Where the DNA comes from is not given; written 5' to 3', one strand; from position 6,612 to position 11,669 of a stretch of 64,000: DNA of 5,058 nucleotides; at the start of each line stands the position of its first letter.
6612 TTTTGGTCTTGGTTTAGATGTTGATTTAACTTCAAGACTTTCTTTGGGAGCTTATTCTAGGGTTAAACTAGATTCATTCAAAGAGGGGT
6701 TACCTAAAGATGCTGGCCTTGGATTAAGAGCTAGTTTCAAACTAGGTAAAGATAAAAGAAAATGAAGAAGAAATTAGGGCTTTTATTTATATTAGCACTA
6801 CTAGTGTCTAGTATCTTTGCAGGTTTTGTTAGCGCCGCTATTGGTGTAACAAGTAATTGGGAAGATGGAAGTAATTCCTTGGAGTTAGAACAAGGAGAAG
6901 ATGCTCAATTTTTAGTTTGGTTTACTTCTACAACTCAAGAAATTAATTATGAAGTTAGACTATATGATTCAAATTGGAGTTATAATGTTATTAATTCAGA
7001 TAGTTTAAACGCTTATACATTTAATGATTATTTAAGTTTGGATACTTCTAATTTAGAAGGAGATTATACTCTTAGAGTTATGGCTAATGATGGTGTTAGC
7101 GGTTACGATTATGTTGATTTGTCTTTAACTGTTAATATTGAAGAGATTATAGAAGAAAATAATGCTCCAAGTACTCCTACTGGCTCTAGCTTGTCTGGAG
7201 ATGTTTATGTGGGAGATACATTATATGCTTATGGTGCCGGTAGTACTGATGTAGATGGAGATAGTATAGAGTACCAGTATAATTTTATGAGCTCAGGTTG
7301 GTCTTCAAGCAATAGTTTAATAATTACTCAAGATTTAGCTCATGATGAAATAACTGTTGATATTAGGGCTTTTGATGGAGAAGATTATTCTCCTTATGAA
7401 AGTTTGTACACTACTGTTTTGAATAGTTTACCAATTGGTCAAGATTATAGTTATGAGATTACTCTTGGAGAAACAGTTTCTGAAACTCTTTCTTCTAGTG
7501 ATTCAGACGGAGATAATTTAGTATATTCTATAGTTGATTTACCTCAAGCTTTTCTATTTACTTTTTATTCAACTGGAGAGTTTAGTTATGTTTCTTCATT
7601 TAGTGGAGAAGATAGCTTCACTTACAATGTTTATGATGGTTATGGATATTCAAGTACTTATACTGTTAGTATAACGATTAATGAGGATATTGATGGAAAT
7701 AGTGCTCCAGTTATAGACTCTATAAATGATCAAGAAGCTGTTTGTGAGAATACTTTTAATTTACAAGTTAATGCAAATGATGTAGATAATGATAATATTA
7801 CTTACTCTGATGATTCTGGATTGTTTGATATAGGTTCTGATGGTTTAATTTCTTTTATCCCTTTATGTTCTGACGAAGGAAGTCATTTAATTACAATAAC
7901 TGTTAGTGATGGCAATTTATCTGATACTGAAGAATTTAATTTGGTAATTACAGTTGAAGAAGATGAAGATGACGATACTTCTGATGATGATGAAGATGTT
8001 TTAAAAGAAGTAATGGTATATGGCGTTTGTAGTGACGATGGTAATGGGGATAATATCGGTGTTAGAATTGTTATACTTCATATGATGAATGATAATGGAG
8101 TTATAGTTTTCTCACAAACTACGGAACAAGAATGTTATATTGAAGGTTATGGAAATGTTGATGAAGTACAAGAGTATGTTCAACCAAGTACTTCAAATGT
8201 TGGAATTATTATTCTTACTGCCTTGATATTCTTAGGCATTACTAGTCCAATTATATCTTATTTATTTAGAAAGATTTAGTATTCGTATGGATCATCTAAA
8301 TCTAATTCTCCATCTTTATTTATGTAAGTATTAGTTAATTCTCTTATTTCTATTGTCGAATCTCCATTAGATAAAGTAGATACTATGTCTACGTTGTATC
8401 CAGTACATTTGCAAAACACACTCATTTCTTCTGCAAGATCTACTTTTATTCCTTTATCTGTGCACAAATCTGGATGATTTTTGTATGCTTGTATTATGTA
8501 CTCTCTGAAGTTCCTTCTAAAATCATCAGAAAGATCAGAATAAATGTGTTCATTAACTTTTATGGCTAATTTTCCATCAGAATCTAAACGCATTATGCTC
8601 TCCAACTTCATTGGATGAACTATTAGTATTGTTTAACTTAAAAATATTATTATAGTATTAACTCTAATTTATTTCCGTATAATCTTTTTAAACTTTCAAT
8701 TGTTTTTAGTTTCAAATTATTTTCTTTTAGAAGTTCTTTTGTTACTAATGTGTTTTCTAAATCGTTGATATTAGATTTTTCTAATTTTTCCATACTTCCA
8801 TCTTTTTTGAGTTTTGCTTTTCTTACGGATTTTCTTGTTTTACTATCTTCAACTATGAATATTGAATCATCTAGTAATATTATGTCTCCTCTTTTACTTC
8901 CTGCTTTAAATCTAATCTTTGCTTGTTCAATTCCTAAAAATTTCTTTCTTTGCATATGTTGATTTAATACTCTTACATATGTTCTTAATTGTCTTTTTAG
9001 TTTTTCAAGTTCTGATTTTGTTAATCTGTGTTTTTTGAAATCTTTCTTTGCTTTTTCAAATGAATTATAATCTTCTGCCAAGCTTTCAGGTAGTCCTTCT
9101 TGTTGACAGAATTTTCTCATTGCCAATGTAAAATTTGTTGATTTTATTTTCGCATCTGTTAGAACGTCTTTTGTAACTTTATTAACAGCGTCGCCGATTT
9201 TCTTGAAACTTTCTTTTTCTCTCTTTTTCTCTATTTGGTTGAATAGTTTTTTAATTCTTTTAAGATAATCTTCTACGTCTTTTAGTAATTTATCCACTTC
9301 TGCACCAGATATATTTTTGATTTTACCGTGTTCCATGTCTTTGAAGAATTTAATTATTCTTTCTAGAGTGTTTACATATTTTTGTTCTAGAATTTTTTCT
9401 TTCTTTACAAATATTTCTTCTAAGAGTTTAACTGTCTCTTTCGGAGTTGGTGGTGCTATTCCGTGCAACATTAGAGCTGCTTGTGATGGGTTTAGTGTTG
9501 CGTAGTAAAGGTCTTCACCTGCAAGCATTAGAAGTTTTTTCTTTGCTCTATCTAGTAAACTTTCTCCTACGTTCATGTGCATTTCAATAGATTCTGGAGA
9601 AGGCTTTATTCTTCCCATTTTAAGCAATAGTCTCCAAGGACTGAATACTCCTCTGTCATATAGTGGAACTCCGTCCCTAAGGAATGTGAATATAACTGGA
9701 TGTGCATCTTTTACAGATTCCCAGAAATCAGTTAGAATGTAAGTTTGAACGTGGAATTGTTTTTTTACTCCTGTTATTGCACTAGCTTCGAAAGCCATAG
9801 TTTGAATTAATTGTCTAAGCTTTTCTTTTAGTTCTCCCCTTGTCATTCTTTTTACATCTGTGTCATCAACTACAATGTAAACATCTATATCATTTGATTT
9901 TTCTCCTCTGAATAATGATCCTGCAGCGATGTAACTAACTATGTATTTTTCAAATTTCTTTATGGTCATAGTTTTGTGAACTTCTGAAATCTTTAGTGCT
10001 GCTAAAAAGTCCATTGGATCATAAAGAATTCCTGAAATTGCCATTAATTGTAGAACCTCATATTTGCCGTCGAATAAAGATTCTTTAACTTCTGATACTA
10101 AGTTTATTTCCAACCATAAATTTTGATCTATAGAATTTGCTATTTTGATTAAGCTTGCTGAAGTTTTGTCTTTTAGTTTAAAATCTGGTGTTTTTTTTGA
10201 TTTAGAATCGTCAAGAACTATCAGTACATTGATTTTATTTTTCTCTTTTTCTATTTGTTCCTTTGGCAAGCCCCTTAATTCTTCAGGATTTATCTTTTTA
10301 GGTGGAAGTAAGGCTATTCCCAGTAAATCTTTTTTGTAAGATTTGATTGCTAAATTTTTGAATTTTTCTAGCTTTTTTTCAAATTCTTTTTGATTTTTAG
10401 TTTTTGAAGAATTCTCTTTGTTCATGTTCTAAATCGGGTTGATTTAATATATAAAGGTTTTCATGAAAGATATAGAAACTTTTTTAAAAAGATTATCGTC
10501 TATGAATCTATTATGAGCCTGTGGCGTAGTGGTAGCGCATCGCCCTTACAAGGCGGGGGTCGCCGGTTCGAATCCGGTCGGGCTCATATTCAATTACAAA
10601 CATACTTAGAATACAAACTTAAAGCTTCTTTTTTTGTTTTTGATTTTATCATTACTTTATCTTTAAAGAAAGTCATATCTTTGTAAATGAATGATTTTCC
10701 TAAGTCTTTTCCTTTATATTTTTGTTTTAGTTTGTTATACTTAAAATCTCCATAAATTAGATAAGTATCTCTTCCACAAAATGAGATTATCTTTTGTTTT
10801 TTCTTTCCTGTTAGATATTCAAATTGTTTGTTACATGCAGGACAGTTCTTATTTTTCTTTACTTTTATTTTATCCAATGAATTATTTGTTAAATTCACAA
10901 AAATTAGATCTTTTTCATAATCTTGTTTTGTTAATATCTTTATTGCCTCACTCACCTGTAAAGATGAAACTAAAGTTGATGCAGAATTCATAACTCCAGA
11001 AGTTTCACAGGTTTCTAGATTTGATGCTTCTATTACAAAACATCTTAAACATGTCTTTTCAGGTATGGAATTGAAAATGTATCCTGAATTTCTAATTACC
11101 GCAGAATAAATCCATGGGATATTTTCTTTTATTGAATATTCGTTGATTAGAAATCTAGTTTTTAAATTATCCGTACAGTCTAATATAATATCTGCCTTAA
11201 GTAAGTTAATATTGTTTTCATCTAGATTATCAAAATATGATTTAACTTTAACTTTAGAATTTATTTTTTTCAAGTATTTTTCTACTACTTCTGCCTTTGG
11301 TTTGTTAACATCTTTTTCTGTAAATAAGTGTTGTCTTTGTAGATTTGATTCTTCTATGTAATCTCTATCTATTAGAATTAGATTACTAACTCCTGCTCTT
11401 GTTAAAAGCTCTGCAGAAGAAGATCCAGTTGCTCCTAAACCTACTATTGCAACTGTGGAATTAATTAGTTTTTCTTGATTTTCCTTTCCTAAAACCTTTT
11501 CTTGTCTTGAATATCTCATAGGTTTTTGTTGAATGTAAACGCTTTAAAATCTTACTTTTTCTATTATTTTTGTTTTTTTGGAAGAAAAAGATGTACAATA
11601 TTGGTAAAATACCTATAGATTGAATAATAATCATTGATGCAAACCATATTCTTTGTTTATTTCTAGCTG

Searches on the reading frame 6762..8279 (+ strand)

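Call 32: search_protein_families(library=pfam, proteins=[window:6762-8279:+], max_evalue=0.00001)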
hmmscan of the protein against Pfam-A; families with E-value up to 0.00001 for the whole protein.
window:6762-8279:+ (505 aa): 2 families
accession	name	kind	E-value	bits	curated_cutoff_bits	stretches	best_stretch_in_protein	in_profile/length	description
PF17963.7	Big_9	-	2.3e-14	54.5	23.6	2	221-305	1-89/89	Bacterial Ig domain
PF17892.7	Cadherin_5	-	6e-06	26.4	26.5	0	245-307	33-98/98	Cadherin-like domain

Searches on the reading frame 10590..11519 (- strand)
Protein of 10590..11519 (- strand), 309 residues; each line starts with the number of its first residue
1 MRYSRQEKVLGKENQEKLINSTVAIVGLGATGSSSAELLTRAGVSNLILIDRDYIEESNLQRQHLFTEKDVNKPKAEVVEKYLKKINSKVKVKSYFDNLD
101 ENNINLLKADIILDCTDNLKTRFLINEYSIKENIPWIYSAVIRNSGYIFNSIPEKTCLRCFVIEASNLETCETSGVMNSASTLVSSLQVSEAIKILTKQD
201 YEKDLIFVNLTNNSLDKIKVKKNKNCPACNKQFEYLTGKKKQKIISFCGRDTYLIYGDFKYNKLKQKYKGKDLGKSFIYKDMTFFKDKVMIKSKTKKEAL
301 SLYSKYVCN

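Call 55: search_protein_families(library=pfam, proteins=[window:10590-11519:-], max_evalue=0.0001)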
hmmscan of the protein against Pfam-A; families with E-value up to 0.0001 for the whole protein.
window:10590-11519:- (309 aa): 1 family
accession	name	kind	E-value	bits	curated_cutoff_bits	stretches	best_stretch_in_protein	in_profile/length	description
PF00899.27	ThiF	-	1.7e-63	214.4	28.1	1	3-228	1-238/238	ThiF family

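Call 68: search_protein_families(library=ncbifam, proteins=[window:10590-11519:-], max_evalue=0.00001)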
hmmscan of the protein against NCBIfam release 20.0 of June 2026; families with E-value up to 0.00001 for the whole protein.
window:10590-11519:- (309 aa): 23 families
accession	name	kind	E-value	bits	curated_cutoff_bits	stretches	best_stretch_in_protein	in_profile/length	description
NF009123.0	PRK12475.1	subfamily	5.4e-66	223.2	510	1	2-260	4-276/338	MoeB/ThiF family adenylyltransferase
TIGR02356.1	adenyl_thiF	equivalog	2.9e-57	193.3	275.25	1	2-196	1-203/203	thiazole biosynthesis adenylyltransferase ThiF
NF004281.0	PRK05690.1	subfamily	1.1e-46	159.1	266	1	1-230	11-249/250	molybdopterin-synthase adenylyltransferase MoeB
NF006444.0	PRK08762.1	equivalog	3.9e-46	157.4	449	1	2-233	127-371/387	molybdopterin-synthase adenylyltransferase MoeB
NF047750.1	SAMPActivE1UbaA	equivalog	2.8e-43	148.2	450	1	2-231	12-250/270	SAMP-activating enzyme E1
NF006204.0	PRK08328.1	equivalog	2.2e-41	142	339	1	2-218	9-229/231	hypothetical protein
TIGR02355.1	moeB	equivalog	6.3e-41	140.3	376.55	1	1-229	3-240/240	molybdopterin-synthase adenylyltransferase MoeB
NF005902.0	PRK07878.1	equivalog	9.1e-32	110.4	647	1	2-235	22-269/392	adenylyltransferase/sulfurtransferase MoeZ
NF004111.0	PRK05600.1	equivalog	5e-31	108.1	437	1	10-198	31-228/371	ThiF family adenylyltransferase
NF005646.0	PRK07411.1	equivalog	7e-28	97.8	633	1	3-235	19-261/390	molybdopterin-synthase adenylyltransferase MoeB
NF006395.0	PRK08644.1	equivalog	1.5e-27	96.6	159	1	10-135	20-148/215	sulfur carrier protein ThiS adenylyltransferase ThiF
TIGR02354.1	thiF_fam2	equivalog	1.2e-22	80.8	152.2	1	12-127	13-129/200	thiamine biosynthesis protein ThiF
NF006077.0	PRK08223.1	equivalog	4.1e-17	62.1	266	1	3-125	11-137/296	hypothetical protein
TIGR01408.1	Ube1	subfamily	2e-16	58.9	750.05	1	3-138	7-140/1008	ubiquitin-activating enzyme E1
NF058523.1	6A-MBL_cap2_3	equivalog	1.4e-15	56.8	320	1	19-146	297-426/665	anti-phage 6A-MBL system cap2_3 protein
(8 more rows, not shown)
